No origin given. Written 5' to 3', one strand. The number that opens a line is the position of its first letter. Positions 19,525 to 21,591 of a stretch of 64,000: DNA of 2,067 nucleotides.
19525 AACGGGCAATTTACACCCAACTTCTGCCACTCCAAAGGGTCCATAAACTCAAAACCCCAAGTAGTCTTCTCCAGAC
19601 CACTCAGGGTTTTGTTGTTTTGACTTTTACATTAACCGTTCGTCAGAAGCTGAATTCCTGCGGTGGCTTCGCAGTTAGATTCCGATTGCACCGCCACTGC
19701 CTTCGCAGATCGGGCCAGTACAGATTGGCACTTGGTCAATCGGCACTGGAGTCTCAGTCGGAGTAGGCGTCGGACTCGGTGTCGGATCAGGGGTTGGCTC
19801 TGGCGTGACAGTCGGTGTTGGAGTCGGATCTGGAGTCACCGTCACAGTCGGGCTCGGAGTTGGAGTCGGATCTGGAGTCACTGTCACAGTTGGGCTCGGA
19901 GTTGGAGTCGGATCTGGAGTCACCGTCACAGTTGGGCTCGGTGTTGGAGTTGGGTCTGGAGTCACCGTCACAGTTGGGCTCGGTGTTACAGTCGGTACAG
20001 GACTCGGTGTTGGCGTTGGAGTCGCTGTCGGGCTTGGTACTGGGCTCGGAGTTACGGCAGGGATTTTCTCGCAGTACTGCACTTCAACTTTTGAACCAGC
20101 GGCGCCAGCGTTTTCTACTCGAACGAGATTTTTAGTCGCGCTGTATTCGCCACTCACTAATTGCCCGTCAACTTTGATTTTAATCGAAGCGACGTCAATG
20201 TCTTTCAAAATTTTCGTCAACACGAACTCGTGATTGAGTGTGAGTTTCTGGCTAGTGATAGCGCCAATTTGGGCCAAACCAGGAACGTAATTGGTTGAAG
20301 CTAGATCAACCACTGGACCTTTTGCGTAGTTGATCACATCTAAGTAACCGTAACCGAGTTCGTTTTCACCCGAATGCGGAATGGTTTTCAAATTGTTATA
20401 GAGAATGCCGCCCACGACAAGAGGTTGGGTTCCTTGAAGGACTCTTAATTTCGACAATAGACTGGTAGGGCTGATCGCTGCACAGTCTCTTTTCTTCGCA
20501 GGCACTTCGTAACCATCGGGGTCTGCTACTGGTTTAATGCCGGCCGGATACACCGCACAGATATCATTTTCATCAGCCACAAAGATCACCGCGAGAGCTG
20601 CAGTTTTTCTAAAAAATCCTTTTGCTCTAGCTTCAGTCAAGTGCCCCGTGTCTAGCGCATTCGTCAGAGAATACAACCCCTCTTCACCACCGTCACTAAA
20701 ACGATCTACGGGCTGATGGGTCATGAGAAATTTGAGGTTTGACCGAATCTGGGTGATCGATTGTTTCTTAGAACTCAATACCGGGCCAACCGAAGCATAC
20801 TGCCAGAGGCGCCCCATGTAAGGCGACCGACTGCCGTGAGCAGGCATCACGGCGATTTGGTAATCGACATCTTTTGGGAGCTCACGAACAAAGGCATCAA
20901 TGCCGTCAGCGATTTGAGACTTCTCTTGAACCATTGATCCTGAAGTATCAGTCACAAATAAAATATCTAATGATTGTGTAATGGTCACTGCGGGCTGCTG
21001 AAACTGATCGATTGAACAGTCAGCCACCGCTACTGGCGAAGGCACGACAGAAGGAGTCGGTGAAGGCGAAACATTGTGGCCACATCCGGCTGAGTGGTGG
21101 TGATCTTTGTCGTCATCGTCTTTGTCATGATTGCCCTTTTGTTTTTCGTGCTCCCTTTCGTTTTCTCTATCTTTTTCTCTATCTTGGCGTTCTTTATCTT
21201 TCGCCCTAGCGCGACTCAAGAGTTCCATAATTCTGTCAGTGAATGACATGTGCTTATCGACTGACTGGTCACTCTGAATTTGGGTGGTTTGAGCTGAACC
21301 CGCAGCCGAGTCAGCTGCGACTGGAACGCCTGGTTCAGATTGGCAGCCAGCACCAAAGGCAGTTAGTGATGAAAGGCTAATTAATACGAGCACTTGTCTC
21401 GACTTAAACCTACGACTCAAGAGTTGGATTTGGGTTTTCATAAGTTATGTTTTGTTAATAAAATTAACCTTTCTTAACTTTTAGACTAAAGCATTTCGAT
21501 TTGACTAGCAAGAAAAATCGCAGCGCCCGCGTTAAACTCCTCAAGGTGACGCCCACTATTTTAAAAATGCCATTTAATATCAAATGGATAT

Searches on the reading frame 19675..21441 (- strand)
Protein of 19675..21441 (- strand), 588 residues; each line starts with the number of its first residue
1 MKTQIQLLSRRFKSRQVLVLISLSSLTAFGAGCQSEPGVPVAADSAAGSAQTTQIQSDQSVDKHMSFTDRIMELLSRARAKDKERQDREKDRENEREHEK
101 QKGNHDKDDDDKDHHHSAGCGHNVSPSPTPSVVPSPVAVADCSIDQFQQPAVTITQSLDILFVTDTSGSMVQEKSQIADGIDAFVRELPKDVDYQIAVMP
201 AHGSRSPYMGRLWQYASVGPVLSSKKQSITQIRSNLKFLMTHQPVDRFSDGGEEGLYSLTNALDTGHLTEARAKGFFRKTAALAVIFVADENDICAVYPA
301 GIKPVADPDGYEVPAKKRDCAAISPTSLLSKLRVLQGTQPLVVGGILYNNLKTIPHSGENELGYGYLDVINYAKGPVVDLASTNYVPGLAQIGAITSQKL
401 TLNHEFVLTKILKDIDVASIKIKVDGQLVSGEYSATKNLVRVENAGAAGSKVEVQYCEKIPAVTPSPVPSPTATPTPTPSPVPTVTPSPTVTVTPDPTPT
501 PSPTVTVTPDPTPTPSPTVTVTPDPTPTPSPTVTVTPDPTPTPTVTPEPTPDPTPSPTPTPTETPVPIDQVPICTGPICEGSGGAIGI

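Call 3: search_protein_families(library=pfam, proteins=[window:19675-21441:-], max_evalue=0.01)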
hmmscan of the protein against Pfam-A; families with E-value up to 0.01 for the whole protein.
window:19675-21441:- (588 aa): 1 family
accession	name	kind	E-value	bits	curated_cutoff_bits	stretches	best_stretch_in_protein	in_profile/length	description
PF13768.12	VWA_3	-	0.0069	16.9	27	0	159-201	2-44/155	von Willebrand factor type A domain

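Call 7: search_protein_families(library=padloc, proteins=[window:19675-21441:-], max_evalue=0.01)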
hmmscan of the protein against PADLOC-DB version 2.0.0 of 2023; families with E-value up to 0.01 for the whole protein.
window:19675-21441:- (588 aa): 0 families

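Call 8: search_protein_families(library=ncbifam, proteins=[window:19675-21441:-], max_evalue=0.01)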
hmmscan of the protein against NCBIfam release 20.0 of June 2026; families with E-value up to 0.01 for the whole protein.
window:19675-21441:- (588 aa): 1 family
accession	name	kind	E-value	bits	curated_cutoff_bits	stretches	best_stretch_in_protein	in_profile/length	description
NF052240.1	MIDASAdhsBdello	equivalog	1e-09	38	700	2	155-221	54-123/378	MIDAS family adhesin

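Call 9: find_homologous_proteins(query=window:19675-21441:-)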
Query window:19675-21441:- (588 aa): 458 proteins with E <= 0.001 among 8000 candidates; the best 120 are listed.
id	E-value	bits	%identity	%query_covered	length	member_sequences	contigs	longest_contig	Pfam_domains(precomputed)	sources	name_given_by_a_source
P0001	0.0e+0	1304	100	100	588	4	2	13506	-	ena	-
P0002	4.6e-118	413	43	68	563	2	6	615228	PF16656.12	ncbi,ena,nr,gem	ncbi:MAG TPA: fibronectin type III domain-containing protein [Oligoflexia bacterium]|nr:fibronectin 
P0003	2.3e-116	408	49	57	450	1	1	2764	-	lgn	-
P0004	1.9e-113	398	50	61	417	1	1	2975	-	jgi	jgi:hypothetical protein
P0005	2.5e-112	394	49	55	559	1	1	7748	-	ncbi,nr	ncbi:MAG: fibronectin type III domain-containing protein [Bdellovibrionaceae bacterium]|nr:fibronect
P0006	3.6e-111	391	46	64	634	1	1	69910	PF16656.12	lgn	-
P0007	4.7e-109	384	46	76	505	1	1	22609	-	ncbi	-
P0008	6.5e-109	383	52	45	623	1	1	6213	-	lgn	-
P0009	2.5e-108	381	40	66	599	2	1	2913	-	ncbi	-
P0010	5.5e-108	380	49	70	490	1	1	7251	-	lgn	-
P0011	1.1e-107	379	50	57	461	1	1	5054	-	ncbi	ncbi:MAG: hypothetical protein AAB425_13790, partial [Bdellovibrionota bacterium]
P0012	4.0e-105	371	51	54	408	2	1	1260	-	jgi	jgi:hypothetical protein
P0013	4.9e-105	370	52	58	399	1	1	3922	-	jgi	jgi:hypothetical protein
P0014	5.6e-105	370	51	45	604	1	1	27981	-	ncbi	ncbi:MAG: hypothetical protein ACJ763_04650 [Bdellovibrionia bacterium]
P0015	3.7e-104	367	48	48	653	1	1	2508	-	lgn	-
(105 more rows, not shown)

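Call 11: find_related_loci(query=A1, collection=genome_contigs, flank=10000)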
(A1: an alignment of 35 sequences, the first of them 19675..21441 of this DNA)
Query A1 (588 aa) in genome_contigs; peptide patterns used: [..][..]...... (x = any residue, [..] = any of these).
131 stretches matched a pattern; 83 encode a relative of the query (tblastn E <= 1e-3); the best 80 are kept; 80 distinct loci.
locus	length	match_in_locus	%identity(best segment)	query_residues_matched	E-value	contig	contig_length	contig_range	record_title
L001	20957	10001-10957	51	136-457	2e-99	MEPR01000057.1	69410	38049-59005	MAG: Bdellovibrionales bacterium GWB1_55_8 gwb1_scaffold_360, whole genome shotgun sequence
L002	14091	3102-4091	51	128-460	1e-98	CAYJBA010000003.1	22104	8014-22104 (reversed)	MAG TPA_asm: uncultured Bacteriovoracaceae bacterium isolate ERP119705_co9_199 genome assembly, contig: NODE_2443_length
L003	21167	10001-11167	46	142-531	8e-97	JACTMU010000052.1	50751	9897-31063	MAG: Proteobacteria bacterium isolate BJ13 scaffold_726, whole genome shotgun sequence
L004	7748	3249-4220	49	136-457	5e-96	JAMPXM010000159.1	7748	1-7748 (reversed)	MAG: Pseudobdellovibrionaceae bacterium isolate R2F_R2FSRR_metabat.31 R2F_C5611, whole genome shotgun sequence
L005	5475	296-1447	45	124-568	2e-93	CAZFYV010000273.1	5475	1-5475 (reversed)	MAG TPA_asm: uncultured Pseudobdellovibrionaceae bacterium isolate SRP135972_co2_295 genome assembly, contig: NODE_25131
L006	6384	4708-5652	48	142-457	8e-93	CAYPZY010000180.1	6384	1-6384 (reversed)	MAG TPA_asm: uncultured Bdellovibrionales bacterium isolate binchicken_co396_49 genome assembly, contig: NODE_18780_leng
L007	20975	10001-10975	51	142-466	2e-92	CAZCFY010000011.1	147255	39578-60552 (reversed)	MAG TPA_asm: uncultured Bdellovibrionales bacterium isolate SRP287453_co1_314 genome assembly, contig: NODE_100_length_1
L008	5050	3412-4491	45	111-458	6e-91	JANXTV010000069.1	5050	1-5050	MAG: Oligoflexia bacterium isolate 339R_metabat_159 339R_k141_1368799, whole genome shotgun sequence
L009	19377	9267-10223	47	142-459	1e-89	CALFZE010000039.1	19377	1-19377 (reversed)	MAG TPA_asm: uncultured Bacteriovoracaceae bacterium isolate SRR1506984_bin.117_CONCOCT_v1.1_MAG genome assembly, contig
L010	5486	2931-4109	43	142-516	7e-90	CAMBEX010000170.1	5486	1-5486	MAG: Bdellovibrio sp. ZAP7 isolate TH-11nov19-265 genome assembly, contig: TH-11nov19-C36963, whole genome shotgun seque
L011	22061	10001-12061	46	134-469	2e-88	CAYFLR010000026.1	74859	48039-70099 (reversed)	MAG TPA_asm: uncultured bacterium isolate ERP019367_co2_29 genome assembly, contig: NODE_370_length_74859_cov_3.190230,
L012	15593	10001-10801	54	142-408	9e-87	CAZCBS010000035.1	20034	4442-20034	MAG TPA_asm: uncultured Bacteriovoracaceae bacterium isolate binchicken_co185_82 genome assembly, contig: NODE_3641_leng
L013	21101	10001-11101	42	117-503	4e-84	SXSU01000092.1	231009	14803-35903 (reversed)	MAG: Bdellovibrionales bacterium isolate F1-140-MAGs096 F1-140__c398949, whole genome shotgun sequence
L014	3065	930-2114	42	131-505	2e-87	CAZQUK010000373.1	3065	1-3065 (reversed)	MAG TPA_asm: uncultured Oligoflexia bacterium isolate SRP062349_co3_121 genome assembly, contig: NODE_20917_length_3065_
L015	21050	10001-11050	45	128-458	1e-85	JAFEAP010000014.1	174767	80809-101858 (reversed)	MAG: Bdellovibrionales bacterium isolate SZAS-2 CK_MAG-98__14__length-174767, whole genome shotgun sequence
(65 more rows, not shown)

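Call 16: find_encoding_contigs(protein=P0001, flank=10000, max_places=6)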
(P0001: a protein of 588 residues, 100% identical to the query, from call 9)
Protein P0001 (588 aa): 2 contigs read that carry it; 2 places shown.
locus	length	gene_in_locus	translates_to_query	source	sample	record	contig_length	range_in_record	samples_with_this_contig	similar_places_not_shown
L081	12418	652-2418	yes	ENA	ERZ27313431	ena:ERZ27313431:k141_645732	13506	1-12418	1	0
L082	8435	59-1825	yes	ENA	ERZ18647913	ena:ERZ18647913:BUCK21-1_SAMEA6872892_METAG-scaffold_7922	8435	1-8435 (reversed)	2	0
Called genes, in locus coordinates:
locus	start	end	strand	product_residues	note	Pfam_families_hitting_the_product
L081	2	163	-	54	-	?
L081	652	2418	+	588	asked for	-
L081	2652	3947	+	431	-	PF13173:AAA_14, PF13635:DUF4143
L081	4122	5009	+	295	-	PF01464:SLT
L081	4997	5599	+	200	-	-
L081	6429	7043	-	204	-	-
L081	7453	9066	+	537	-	-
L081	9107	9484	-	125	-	PF06155:GBBH-like_N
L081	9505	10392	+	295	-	PF02405:MlaE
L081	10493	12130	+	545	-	PF02470:MlaD, PF28544:Helical_needle (weak), PF27164:Aq_493_lipo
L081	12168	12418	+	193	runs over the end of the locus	PF00081:Sod_Fe_N, PF02777:Sod_Fe_C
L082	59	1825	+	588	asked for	-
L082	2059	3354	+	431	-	PF13173:AAA_14, PF13635:DUF4143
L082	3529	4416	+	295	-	PF01464:SLT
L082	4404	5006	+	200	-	-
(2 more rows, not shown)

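Call 22: search_solved_structures(query=A1, max_evalue=1)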
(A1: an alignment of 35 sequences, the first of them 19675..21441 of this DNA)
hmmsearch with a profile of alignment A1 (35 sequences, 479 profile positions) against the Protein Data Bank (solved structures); distinct sequences matched with E-value up to 1: 18.
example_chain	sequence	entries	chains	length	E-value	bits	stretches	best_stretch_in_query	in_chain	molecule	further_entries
8zvk_A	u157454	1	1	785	5.2e-22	81.7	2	381-460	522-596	AaBgIC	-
6ncl_a0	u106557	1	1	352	3.5e-05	26.2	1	378-454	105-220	P14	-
23px_A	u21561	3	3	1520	0.00012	24.4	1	400-462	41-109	Putative lipoprotein AcfD homolog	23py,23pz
4l3a_A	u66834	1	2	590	0.0006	22.1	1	297-447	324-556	Internalin K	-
9m8m_H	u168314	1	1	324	0.00089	21.5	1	369-435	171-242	Photosynthetic reaction center subunit H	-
9gv5_A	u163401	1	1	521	0.004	19.4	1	394-454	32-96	Monocarboxylate transporter 8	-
9fkn_A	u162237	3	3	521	0.004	19.4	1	394-454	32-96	Monocarboxylate transporter 8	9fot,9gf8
8zkn_A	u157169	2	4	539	0.0073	18.5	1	388-454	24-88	Monocarboxylate transporter 8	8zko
9dwy_A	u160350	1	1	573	0.0077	18.4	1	388-454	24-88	Monocarboxylate transporter 8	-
1q1q_A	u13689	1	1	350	0.34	13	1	405-452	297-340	sulfotransferase family, cytosolic, 2B, member 1 isoform a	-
9i05_Xh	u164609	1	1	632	0.37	12.9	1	370-446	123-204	RAP domain-containing protein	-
9njt_A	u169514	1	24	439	0.38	12.8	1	377-430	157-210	Dihydrolipoyllysine-residue succinyltransferase component of 2-oxoglutarate dehydrogenase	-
7q5q_B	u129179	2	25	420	0.4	12.8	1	385-447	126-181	Dihydrolipoyllysine-residue succinyltransferase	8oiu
2c4k_A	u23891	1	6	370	0.46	12.6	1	88-146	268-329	PHOSPHORIBOSYL PYROPHOSPHATE SYNTHETASE-ASSOCIATED PROTEIN 1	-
6ztg_A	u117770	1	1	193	0.47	12.6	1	400-444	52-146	Cell division protein DedD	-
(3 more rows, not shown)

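Call 56: predict_structure(alignment_id=A1)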
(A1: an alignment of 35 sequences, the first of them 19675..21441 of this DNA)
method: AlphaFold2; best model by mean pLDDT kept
length: 588 residues; sequences in the alignment: 35
mean_pLDDT: 77.3   pTM: 0.60
mean pLDDT of the five models: 77.3, 76.5, 75.7, 75.6, 75.3
residues with pLDDT >= 90: 287; 70-90: 74; 50-70: 136; < 50: 91
segments of 3 or more residues with pLDDT < 50: 1-3, 34-39, 42-62, 107-125, 475-477, 569-572, 575-578, 580-588
pLDDT, mean of each block of 10 residues (from residue 1): 53 58 58 46 39 41 62 86 89 83 51 43 44 61 95 88 96 97 96 98 98 98 98 98 95 96 97 98 98 95 90 96 96 93 97 91 98 96 95 93 92 91 96 93 89 95 69 52 54 54 50 56 57 57 58 57 48 47 42
secondary structure, 60 per line:
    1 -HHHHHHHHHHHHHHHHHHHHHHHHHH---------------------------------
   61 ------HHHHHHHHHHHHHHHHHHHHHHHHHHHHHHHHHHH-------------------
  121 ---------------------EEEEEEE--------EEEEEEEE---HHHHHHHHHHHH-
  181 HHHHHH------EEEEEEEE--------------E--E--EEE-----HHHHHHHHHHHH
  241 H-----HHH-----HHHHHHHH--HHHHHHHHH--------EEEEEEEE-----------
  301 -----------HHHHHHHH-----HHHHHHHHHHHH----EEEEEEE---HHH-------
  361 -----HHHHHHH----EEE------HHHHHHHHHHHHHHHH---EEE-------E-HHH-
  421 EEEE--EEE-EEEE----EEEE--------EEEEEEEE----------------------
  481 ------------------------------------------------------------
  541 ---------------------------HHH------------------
elements in order: H2-27 H67-101 E142-148 E157-164 H168-179 H181-186 E193-200 E221-223 H229-241 H255-262 H265-273 E282-289 H312-319 H325-336 E341-347 H366-372 E377-379 H386-401 E405-407 E421-424 E427-429 E431-434 E439-442 E451-458

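Call 58: fold_search(model_id=the predicted structure, library=pdb)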
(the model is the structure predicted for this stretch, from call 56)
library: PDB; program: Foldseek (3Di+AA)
matches with E <= 10: 922; with E <= 0.001: 134
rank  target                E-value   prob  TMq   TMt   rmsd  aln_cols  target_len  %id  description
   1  4fx5                  1.2e-09  1.00  0.27  0.35   9.8       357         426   12  von Willebrand factor type A from Catenulispora acidiphila (released 2012-07-18)
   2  8t2u_B                3.3e-09  1.00  0.26  0.39  11.6       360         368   12  Cryo-EM Structures of Full-length Integrin alphaIIbbeta3 in Native Lipids complexed with Eptifibatide (released 2023-07-26)
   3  3ze2_D                6.9e-09  1.00  0.27  0.39  10.4       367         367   12  Integrin alphaIIB beta3 headpiece and RGD peptide complex (released 2013-06-05)
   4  8w30_B                9.8e-09  1.00  0.29  0.41   9.1       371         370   12  Crystal structure of alpha-V beta-1 integrin headpiece in complex with TR01225179 (released 2025-01-01)
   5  3ze0_B                1.3e-08  1.00  0.31  0.38   9.5       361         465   11  Integrin alphaIIB beta3 headpiece and RGD peptide complex (released 2013-06-05)
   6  7cec_B                1.3e-08  1.00  0.27  0.36   9.7       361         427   12  Structure of alpha6beta1 integrin in complex with laminin-511 (released 2021-06-23)
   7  6djp_B                2.2e-08  1.00  0.29  0.44   9.6       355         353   13  Integrin alpha-v beta-8 in complex with the Fabs 8B8 and 68 (released 2018-07-25)
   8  3nif_D                2.6e-08  1.00  0.31  0.37   9.7       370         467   12  The Closed Headpiece of Integrin IIb 3 and its Complex with an IIb 3 -Specific Antagonist That Does Not Induce Opening (released 2010-12-22)
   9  3zdx_D                2.9e-08  1.00  0.31  0.37   9.7       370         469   12  Integrin alphaIIB beta3 headpiece and RGD peptide complex (released 2013-06-05)
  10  9p95_B                2.9e-08  1.00  0.27  0.38  11.1       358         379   10  CryoEM structure of integrin alpha4beta7 bound to MAdCAM-1 (released 2025-09-24)
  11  2vc2_B                3.5e-08  1.00  0.28  0.34  11.3       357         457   12  Re-refinement of Integrin AlphaIIbBeta3 Headpiece Bound to Antagonist L-739758 (released 2008-09-02)
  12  9b9j_B                3.5e-08  1.00  0.29  0.41   9.6       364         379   13  Integrin alpha-5 beta-1 in complex with BIIG2 Fab (released 2025-02-05)
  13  1tye_B                3.7e-08  1.00  0.26  0.33  11.1       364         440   12  Structural basis for allostery in integrins and binding of ligand-mimetic therapeutics to the platelet receptor for fi (released 2004-10-12)
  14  9p6s_B                3.7e-08  1.00  0.27  0.34  10.5       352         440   13  Cryo-EM structure of human integrin alpha5beta1 in complex with fibronectin (FN 7-10) (released 2026-03-25)
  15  4wjk_B                5.3e-08  1.00  0.29  0.37  10.3       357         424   13  Metal Ion and Ligand Binding of Integrin (released 2014-12-03)
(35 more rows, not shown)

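Call 69: search_protein_families(library=phrogs, proteins=[window:19675-21441:-], max_evalue=0.001)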
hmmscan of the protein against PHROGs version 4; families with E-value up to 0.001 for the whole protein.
window:19675-21441:- (588 aa): 1 family
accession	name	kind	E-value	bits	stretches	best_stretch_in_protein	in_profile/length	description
phrog_15511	-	unknown function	1.2e-05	25.7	0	456-518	200-263/511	-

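Call 79: search_protein_families(library=pfam, alignment_id=A6, max_evalue=0.0001)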
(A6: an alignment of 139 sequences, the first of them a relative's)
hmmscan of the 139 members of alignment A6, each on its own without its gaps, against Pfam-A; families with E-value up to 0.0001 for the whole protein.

A. member 1, L001:9114-9677:+ (188 aa): 0 families

B. families by the number of members that match (of 139 scanned): 90 families (the first 25 are shown)
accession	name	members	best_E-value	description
PF00072.30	Response_reg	6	2.2e-27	Response regulator receiver domain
PF00691.25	OmpA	5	4.7e-24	OmpA family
PF02518.31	HATPase_c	4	1.2e-23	Histidine kinase-, DNA gyrase B-, and HSP90-like ATPase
PF00512.31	HisKA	4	3.4e-15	His Kinase A (phospho-acceptor) domain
PF00300.27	His_Phos_1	4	4.6e-14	Histidine phosphatase superfamily (branch 1)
PF00593.30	TonB_dep_Rec_b-barrel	3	3.3e-25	TonB dependent receptor-like, beta-barrel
PF04134.17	DCC1-like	3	5.7e-24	DCC1-like thiol-disulfide oxidoreductase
PF02776.23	TPP_enzyme_N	3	4.8e-22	Thiamine pyrophosphate enzyme, N-terminal TPP binding domain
PF01966.28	HD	3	3.4e-19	HD domain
PF07715.20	Plug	3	1.1e-16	TonB-dependent Receptor Plug Domain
PF14501.12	HATPase_c_5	3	6e-09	GHKL domain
PF01642.28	MM_CoA_mutase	2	1.2e-228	Methylmalonyl-CoA mutase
PF01551.29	Peptidase_M23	2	3.5e-33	Peptidase family M23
PF13487.12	HD_5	2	1.8e-28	HD domain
PF06271.18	RDD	2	2.3e-23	RDD family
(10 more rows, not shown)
